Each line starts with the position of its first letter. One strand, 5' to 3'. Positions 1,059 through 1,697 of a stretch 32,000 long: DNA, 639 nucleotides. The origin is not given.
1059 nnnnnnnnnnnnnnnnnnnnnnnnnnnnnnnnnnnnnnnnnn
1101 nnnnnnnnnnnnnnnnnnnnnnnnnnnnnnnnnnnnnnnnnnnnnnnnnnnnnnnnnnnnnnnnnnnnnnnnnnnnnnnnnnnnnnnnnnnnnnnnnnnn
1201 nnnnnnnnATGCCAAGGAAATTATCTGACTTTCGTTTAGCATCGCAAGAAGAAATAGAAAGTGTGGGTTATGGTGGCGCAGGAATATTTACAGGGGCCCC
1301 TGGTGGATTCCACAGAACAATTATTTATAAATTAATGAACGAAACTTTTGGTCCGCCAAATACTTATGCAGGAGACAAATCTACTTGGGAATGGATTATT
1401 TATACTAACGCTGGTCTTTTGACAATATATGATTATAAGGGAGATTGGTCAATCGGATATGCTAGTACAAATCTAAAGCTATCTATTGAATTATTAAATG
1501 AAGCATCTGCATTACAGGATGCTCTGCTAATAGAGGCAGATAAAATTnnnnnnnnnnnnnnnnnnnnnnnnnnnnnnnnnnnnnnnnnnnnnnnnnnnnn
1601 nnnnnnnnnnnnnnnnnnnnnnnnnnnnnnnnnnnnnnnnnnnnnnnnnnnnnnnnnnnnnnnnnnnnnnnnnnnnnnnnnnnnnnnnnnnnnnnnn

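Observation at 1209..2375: Orphan 388-aa protein: unknown N-terminal domain fused to a HEPN-like Rx4H module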

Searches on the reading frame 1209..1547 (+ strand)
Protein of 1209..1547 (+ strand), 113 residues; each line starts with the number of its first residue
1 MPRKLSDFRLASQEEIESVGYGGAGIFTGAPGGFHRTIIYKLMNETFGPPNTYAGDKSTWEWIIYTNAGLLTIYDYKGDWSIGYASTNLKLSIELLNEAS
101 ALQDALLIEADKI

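Call 82: find_homologous_proteins(query=A7, max_evalue=0.01)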
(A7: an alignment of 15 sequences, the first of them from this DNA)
Query A7 (15 sequences) (113 aa, profile of the alignment): 2 proteins with E <= 0.01 among 364 candidates.
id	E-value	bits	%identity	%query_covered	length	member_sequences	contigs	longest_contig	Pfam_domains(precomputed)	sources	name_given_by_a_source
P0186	5.0e-19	86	34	42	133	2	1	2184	-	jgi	jgi:hypothetical protein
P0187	6.8e-12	63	38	93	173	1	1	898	-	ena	-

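Call 84: find_encoding_contigs(protein=P0186, flank=3000, max_places=2)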
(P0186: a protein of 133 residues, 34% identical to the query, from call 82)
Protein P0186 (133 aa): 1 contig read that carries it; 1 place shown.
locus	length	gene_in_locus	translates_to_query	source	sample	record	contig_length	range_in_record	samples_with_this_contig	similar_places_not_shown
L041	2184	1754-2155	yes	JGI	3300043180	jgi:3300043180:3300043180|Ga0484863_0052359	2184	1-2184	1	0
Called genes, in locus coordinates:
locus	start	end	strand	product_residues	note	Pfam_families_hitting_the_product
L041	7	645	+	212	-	PF00211:Guanylate_cyc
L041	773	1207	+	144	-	PF10604:Polyketide_cyc2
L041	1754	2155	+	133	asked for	-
